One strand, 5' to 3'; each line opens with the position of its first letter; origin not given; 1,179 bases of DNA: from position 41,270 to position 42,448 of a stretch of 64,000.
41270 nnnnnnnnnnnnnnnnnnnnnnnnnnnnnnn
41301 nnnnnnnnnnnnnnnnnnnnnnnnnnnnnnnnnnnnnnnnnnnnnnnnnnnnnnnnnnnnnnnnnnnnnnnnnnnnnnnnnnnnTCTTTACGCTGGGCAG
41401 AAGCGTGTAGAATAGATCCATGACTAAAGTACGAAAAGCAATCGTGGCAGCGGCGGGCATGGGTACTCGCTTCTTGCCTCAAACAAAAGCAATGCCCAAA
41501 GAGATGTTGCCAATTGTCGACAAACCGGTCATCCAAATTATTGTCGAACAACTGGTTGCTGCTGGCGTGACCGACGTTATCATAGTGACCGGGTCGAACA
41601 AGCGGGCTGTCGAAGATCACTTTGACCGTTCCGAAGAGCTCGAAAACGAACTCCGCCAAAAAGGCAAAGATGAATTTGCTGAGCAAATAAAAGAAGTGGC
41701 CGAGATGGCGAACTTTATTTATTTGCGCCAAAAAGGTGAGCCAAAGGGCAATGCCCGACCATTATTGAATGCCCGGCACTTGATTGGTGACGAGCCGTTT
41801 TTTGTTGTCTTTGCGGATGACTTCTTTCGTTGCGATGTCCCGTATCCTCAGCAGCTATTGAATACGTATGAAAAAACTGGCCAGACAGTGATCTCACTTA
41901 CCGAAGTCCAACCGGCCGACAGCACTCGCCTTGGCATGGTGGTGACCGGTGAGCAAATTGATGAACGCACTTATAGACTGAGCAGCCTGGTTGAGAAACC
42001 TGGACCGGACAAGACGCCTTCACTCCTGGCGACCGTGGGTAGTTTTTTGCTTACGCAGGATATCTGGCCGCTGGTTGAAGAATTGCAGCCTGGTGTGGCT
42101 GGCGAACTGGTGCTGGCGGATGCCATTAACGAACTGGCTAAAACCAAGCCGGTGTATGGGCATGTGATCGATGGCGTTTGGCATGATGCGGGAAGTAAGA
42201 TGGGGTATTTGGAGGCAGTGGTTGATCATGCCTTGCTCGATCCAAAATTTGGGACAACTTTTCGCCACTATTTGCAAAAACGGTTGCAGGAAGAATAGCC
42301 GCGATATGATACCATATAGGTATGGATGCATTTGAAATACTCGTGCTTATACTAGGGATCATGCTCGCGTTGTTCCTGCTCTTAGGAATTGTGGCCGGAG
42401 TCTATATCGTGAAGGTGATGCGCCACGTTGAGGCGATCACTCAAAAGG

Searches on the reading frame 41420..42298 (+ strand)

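Call 7: search_protein_families(library=pfam, proteins=[window:41420-42298:+], max_evalue=0.00001)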
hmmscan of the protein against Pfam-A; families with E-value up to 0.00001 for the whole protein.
window:41420-42298:+ (292 aa): 2 families
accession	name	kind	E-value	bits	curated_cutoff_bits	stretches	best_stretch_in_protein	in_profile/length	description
PF00483.29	NTP_transferase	-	1.2e-29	104.1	21.2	1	6-267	1-239/245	Nucleotidyl transferase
PF12804.13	NTP_transf_3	-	6.9e-07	30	27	1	7-67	1-54/160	MobA-like NTP transferase domain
